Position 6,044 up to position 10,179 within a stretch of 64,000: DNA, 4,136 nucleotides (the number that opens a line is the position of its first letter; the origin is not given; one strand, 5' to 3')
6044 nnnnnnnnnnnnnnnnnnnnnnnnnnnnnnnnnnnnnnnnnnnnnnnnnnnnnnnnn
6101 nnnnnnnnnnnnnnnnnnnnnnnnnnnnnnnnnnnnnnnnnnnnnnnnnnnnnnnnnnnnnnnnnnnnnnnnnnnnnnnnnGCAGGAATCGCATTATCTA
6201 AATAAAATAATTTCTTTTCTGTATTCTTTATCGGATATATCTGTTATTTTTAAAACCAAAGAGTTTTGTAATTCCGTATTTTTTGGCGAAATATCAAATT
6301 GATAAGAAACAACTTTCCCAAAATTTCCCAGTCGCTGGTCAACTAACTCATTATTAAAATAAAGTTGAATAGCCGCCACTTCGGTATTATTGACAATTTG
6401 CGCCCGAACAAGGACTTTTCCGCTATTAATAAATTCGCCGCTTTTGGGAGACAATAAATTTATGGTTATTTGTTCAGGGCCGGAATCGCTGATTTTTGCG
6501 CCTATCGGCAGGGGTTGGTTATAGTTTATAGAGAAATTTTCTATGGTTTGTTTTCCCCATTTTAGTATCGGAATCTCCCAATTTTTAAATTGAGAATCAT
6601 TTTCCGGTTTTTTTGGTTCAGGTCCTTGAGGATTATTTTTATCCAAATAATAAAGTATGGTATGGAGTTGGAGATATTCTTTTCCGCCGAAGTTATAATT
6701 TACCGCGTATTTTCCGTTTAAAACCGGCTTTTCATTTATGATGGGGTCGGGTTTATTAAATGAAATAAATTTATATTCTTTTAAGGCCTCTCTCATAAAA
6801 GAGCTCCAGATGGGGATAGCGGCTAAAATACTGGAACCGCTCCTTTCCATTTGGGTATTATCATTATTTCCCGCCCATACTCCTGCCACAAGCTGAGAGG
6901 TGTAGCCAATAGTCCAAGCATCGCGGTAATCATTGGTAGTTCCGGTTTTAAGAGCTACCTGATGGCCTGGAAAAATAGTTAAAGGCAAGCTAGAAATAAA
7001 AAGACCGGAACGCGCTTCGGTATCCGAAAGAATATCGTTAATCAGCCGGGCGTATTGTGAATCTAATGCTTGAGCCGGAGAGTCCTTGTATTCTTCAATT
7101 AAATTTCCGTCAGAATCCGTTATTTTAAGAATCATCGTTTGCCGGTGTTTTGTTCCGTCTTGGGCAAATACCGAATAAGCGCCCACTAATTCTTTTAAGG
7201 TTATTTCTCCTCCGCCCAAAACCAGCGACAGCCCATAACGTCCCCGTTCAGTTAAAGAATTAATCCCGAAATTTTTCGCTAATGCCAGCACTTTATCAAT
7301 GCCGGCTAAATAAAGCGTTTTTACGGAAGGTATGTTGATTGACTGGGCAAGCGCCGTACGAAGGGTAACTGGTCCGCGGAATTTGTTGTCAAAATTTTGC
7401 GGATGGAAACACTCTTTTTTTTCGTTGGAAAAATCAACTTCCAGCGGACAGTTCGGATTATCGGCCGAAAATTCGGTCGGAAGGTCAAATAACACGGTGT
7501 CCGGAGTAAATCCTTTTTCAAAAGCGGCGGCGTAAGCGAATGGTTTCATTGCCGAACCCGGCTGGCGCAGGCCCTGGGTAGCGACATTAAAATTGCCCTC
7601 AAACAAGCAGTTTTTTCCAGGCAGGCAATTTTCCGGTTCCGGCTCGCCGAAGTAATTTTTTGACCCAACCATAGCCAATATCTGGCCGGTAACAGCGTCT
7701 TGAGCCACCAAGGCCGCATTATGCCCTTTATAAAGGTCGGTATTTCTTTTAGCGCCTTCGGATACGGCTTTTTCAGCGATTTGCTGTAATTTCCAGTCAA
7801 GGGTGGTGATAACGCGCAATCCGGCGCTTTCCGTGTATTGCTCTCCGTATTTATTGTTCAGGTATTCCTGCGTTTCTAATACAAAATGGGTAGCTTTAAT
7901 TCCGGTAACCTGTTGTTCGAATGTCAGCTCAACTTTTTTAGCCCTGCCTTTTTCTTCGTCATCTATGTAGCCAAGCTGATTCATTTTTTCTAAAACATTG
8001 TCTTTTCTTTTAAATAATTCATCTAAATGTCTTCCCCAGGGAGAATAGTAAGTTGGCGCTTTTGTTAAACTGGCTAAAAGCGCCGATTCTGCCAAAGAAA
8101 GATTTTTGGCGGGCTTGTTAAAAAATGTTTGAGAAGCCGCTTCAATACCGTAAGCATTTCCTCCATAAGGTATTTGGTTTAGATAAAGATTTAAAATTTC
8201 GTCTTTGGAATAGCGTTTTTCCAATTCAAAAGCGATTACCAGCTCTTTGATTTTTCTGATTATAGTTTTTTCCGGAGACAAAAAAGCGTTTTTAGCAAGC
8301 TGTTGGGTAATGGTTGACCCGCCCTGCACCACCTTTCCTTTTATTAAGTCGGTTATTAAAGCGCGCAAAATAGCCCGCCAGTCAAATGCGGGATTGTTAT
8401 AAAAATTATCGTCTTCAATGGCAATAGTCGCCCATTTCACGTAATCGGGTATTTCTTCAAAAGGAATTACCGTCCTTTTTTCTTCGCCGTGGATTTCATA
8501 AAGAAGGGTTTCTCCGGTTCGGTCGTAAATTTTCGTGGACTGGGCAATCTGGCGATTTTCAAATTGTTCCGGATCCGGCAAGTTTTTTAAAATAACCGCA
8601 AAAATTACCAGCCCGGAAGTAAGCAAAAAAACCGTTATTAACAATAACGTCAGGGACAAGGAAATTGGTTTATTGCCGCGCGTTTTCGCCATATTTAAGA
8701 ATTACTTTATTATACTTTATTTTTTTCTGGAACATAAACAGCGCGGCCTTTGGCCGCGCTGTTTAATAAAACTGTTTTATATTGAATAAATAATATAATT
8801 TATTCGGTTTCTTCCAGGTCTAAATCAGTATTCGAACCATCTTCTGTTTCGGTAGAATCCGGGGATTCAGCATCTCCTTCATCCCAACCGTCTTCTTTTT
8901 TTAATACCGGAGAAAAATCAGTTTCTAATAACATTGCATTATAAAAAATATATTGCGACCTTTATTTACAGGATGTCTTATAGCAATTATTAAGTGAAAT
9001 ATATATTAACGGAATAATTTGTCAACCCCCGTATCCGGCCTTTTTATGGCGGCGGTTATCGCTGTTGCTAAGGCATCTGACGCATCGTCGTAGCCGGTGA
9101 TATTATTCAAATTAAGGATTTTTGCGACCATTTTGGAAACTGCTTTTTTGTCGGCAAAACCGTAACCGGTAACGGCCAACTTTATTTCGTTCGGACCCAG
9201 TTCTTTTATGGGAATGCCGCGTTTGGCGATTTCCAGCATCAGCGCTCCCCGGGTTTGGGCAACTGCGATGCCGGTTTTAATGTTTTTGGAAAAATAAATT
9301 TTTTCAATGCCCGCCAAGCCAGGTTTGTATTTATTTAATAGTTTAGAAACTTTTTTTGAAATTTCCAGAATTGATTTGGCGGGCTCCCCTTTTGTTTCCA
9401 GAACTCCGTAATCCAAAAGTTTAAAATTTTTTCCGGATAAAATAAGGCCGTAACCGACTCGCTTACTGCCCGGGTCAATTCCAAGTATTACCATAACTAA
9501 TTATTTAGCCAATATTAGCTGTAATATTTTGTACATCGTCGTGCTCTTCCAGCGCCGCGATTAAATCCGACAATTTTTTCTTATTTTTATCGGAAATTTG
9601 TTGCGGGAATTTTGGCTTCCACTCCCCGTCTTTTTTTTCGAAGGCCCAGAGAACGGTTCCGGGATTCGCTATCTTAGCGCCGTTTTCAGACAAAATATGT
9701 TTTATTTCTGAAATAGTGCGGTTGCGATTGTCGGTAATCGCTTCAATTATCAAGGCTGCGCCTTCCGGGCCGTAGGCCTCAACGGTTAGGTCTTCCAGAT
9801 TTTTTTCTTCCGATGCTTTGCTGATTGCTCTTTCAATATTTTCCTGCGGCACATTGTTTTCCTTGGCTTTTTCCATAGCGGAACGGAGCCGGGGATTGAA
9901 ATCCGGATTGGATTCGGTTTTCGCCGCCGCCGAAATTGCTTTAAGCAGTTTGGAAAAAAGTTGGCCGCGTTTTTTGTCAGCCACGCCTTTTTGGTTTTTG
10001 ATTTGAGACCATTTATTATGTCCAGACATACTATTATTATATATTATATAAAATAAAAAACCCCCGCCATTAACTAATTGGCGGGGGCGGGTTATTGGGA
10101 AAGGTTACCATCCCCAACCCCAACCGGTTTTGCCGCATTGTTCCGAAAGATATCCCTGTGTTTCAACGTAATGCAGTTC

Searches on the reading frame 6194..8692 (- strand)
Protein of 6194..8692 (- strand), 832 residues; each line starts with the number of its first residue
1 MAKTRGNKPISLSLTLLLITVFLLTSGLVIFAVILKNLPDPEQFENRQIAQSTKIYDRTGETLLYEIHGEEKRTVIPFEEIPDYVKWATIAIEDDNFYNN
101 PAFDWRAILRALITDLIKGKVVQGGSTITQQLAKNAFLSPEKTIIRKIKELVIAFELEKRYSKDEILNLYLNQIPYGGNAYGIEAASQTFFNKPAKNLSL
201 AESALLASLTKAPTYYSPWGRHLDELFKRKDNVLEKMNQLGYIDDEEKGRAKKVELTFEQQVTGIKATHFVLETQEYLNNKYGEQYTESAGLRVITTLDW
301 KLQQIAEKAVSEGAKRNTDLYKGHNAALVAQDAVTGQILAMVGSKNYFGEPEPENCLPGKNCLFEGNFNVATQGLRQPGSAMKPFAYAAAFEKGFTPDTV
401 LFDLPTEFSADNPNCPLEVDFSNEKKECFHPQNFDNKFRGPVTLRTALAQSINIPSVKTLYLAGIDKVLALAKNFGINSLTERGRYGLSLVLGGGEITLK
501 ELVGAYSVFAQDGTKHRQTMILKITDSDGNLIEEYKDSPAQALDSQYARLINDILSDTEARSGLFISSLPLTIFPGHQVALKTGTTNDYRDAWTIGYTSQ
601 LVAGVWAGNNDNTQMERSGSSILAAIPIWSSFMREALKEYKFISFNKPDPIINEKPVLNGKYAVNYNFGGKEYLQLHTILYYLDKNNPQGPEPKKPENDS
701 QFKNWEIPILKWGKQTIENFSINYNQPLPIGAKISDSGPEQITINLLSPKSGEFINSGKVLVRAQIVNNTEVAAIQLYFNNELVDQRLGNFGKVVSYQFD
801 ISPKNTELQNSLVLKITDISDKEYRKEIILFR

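Call 35: search_protein_families(library=pfam, proteins=[window:6194-8692:-], max_evalue=0.00001)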
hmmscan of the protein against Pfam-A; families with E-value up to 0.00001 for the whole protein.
window:6194-8692:- (832 aa): 2 families
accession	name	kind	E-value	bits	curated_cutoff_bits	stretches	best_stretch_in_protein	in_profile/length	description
PF00912.28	Transgly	-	6.6e-64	215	27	1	63-237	4-177/178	Transglycosylase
PF00905.27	Transpeptidase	-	3.2e-23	82.8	22.1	1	327-623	2-290/299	Penicillin binding protein transpeptidase domain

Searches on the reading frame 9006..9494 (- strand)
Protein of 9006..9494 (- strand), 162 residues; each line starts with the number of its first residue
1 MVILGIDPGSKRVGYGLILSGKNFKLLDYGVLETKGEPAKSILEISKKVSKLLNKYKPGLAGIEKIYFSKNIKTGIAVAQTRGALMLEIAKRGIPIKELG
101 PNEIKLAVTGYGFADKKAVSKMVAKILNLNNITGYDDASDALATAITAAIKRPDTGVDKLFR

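Call 47: search_protein_families(library=pfam, proteins=[window:9006-9494:-], max_evalue=0.00001)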
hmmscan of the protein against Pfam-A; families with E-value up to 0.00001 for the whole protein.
window:9006-9494:- (162 aa): 1 family
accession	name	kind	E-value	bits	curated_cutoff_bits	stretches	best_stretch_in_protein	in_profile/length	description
PF02075.23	RuvC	-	2.6e-40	138.2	22.2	1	3-147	1-147/148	Crossover junction endodeoxyribonuclease RuvC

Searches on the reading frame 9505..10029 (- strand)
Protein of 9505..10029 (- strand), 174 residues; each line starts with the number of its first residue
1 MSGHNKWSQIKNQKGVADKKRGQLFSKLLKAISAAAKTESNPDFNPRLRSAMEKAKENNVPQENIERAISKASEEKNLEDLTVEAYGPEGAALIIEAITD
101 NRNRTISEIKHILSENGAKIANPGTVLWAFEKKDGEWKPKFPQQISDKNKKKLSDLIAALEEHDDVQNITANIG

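Call 47: search_protein_families(library=pfam, proteins=[window:9505-10029:-], max_evalue=0.00001)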
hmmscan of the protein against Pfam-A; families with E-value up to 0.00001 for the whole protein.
window:9505-10029:- (174 aa): 2 families
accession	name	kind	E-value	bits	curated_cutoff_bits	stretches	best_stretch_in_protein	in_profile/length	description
PF20772.2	TACO1_YebC_N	-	2.5e-27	95.5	36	1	5-74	1-72/73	TACO1/YebC protein N-terminal domain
PF01709.26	Transcrip_reg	-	1.3e-26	93.6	27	2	79-133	2-56/160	TACO1/YebC second and third domain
